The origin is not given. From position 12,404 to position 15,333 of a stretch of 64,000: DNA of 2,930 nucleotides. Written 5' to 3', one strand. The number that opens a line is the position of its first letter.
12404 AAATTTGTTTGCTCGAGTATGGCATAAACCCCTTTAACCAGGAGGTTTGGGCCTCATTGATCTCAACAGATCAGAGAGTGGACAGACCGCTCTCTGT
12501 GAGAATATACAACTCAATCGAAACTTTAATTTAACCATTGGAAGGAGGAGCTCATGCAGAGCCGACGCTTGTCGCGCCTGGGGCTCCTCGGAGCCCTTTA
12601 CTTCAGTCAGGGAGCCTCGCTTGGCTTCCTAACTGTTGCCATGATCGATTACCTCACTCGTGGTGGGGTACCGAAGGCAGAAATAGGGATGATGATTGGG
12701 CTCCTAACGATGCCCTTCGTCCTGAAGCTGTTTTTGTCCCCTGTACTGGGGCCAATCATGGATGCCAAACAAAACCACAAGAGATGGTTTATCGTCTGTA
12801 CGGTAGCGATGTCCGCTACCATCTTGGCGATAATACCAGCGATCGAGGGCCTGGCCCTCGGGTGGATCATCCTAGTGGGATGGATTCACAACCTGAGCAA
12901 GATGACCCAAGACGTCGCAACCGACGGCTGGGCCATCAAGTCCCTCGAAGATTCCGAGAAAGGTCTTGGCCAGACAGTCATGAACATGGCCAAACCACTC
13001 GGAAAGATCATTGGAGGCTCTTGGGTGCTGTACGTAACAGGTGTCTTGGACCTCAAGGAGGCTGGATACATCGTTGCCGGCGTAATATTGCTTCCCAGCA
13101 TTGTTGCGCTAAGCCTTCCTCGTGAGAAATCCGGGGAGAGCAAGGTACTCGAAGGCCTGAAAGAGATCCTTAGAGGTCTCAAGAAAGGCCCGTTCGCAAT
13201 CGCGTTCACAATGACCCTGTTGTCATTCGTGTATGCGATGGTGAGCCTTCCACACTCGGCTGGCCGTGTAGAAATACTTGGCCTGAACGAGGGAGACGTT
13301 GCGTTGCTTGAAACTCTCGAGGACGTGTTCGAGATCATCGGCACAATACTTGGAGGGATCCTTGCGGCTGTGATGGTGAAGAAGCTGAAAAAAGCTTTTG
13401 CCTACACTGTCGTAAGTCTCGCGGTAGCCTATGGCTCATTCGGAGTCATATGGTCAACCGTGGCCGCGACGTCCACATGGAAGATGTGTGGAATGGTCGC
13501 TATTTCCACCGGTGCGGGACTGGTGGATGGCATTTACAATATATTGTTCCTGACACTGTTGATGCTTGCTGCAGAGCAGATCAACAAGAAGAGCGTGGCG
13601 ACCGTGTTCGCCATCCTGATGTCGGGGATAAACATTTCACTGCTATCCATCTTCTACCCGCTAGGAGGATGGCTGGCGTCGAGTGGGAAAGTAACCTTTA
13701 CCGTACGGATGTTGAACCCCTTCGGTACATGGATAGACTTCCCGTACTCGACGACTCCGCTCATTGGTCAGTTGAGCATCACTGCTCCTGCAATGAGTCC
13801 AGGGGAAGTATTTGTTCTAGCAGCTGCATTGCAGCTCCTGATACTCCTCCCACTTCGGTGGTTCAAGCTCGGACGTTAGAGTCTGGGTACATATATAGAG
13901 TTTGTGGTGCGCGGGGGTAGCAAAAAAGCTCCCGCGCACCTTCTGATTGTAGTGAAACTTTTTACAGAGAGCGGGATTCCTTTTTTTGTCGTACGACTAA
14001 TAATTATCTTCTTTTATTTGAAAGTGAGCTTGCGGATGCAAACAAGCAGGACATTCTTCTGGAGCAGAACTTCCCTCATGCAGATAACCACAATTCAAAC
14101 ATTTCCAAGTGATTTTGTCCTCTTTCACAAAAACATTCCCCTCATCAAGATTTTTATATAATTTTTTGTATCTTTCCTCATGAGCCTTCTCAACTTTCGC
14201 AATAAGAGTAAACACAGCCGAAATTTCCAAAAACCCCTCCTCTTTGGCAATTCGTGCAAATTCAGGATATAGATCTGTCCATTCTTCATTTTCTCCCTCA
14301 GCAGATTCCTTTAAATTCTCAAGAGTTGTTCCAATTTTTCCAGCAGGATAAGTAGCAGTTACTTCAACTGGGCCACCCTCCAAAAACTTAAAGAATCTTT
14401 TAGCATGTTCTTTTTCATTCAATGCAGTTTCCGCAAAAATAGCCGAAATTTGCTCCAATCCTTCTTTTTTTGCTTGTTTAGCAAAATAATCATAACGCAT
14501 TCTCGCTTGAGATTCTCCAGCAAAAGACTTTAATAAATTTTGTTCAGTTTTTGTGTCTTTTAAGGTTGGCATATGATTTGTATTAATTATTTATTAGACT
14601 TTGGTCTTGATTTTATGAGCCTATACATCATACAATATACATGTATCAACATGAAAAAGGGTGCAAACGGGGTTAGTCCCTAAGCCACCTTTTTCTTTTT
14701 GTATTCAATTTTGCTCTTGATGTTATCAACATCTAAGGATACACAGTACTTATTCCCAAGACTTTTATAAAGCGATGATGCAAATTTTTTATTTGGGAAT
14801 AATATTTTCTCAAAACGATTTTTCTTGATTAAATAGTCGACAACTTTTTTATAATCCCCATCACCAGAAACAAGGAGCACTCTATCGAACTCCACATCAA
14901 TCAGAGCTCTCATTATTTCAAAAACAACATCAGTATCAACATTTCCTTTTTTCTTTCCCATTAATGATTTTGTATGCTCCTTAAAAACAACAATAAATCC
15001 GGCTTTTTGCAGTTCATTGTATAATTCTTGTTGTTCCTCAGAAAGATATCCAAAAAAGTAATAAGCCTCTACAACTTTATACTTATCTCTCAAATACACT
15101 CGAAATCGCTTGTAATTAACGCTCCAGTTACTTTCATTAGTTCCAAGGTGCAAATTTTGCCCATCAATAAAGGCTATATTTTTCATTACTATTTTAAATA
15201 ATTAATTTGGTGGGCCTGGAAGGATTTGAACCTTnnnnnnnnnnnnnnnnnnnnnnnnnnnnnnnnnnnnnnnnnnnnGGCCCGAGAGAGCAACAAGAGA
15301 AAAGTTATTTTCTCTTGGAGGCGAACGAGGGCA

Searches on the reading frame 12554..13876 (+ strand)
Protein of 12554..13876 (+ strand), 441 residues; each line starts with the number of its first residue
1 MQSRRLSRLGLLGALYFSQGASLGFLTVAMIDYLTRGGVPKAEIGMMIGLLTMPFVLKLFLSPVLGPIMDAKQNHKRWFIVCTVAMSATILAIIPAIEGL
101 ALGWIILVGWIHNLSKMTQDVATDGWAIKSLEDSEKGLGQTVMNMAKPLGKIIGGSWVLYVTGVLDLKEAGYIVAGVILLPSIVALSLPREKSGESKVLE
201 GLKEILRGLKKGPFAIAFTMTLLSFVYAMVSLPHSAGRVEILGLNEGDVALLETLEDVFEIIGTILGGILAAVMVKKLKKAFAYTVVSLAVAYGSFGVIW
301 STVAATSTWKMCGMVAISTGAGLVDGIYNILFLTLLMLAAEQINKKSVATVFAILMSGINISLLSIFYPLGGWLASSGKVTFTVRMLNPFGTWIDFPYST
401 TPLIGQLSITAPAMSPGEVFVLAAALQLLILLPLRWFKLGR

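Call 8: search_protein_families(library=pfam, proteins=[window:12554-13876:+], max_evalue=0.01)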
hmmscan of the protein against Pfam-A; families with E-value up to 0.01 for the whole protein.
window:12554-13876:+ (441 aa): 2 families
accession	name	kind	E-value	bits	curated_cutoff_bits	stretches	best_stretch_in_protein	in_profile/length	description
PF07690.21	MFS_1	-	1.2e-18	67.7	33.4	1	14-360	3-340/347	Major Facilitator Superfamily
PF13000.13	Acatn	-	1.7e-06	27.3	23.7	1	11-95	4-89/546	Acetyl-coenzyme A transporter 1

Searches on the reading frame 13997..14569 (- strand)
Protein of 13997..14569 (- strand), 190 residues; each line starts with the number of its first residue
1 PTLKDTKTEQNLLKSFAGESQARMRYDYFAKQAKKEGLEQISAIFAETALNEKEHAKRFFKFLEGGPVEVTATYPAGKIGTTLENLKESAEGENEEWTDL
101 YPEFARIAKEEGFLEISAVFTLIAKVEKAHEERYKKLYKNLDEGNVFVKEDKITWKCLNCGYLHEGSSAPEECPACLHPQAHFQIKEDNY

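Call 9: search_protein_families(library=pfam, proteins=[window:13997-14569:-], max_evalue=0.01)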
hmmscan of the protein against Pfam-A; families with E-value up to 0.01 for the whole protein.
window:13997-14569:- (190 aa): 6 families
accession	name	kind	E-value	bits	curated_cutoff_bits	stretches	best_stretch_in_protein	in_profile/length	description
PF02915.23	Rubrerythrin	-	3.7e-31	108.8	22.8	1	11-138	2-137/137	Rubrerythrin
PF21349.2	RUBY_RBDX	-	1.4e-14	53.7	26.5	1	155-183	1-29/30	Rubrerythrin, rubredoxin-like domain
PF23458.2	DUF7130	-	2.1e-06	28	35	1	142-185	42-85/89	Domain of unknown function (DUF7130)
PF00210.30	Ferritin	-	2.6e-06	27.8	24.5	1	11-141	3-139/142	Ferritin-like domain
PF03405.20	FA_desaturase_2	-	0.0028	17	22.7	0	104-141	172-209/325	Fatty acid desaturase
PF01155.25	HypA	-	0.0056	17.1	28.9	0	106-182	16-98/112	Hydrogenase/urease nickel incorporation, metallochaperone, hypA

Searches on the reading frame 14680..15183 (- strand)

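Call 9: search_protein_families(library=pfam, proteins=[window:14680-15183:-], max_evalue=0.01)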
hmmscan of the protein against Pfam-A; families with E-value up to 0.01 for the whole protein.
window:14680-15183:- (167 aa): 1 family
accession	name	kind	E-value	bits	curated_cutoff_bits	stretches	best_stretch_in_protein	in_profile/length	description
PF01936.24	NYN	-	8.8e-18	65.6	24.2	1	5-140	5-136/145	NYN domain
